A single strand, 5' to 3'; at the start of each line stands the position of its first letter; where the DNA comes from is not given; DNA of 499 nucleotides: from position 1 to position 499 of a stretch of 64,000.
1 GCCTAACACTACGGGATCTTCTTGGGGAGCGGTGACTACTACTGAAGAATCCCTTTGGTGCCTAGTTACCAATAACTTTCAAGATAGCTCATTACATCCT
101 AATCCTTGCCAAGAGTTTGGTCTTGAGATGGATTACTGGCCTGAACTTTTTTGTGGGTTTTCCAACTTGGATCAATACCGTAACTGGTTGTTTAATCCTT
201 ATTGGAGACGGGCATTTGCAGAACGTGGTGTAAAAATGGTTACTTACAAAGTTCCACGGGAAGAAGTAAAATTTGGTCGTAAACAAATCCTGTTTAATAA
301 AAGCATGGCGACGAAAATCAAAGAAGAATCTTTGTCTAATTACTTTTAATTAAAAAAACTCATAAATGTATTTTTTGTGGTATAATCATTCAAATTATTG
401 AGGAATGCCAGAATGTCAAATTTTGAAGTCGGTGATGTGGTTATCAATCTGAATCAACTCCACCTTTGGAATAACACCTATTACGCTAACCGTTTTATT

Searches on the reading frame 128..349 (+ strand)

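Call 43: search_protein_families(library=phrogs, alignment_id=A2, max_evalue=0.00001)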
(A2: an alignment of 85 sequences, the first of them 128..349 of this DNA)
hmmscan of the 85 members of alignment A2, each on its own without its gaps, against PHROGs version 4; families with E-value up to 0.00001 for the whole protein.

A. member 1, window:128-349:+ (73 aa): 1 family
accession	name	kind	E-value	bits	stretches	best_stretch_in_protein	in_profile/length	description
phrog_1106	-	unknown function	1.3e-13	52.3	1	6-71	117-182/227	unknown function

B. families by the number of members that match (of 85 scanned): 33 families (the first 25 are shown)
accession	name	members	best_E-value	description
phrog_562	-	2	6e-73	RNA ligase and tail fiber protein attachment catalyst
phrog_12026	-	2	6.6e-15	-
phrog_5014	-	2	2.2e-06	-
phrog_5200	-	1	1.5e-48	HNH endonuclease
phrog_200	-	1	1e-22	lipoprotein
phrog_12204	-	1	2.5e-20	-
phrog_15350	-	1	5.4e-18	-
phrog_923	-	1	6.3e-18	-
phrog_13236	-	1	1.6e-17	-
phrog_7713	-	1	1.4e-15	-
phrog_192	-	1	2.7e-15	DNA polymerase exonuclease subunit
phrog_12514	-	1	4.2e-15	-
phrog_31265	-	1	9.1e-14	-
phrog_1106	-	1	1.3e-13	unknown function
phrog_8238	-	1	8.2e-13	RNA ligase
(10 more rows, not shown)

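Call 44: search_protein_families(library=pfam, alignment_id=A2, max_evalue=0.00001)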
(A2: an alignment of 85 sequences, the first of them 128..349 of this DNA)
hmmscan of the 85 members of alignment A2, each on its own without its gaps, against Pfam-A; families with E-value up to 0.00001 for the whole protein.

A. member 1, window:128-349:+ (73 aa): 0 families

B. families by the number of members that match (of 85 scanned): 10 families
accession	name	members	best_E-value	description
PF09511.15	RNA_lig_T4_1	2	1.5e-27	RNA ligase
PF00805.28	Pentapeptide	1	8.4e-28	Pentapeptide repeats (8 copies)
PF00929.31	RNase_T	1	9.4e-18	Exonuclease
PF13599.13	Pentapeptide_4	1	4.2e-16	Pentapeptide repeat region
PF01145.31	Band_7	1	9.8e-16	SPFH domain / Band 7 family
PF13576.12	Pentapeptide_3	1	3.2e-12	Pentapeptide repeats (9 copies)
PF01844.29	HNH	1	8.1e-11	HNH endonuclease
PF00293.34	NUDIX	1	1.2e-10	NUDIX domain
PF00583.31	Acetyltransf_1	1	3.2e-07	Acetyltransferase (GNAT) family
PF14279.12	HNH_5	1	6.5e-07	HNH endonuclease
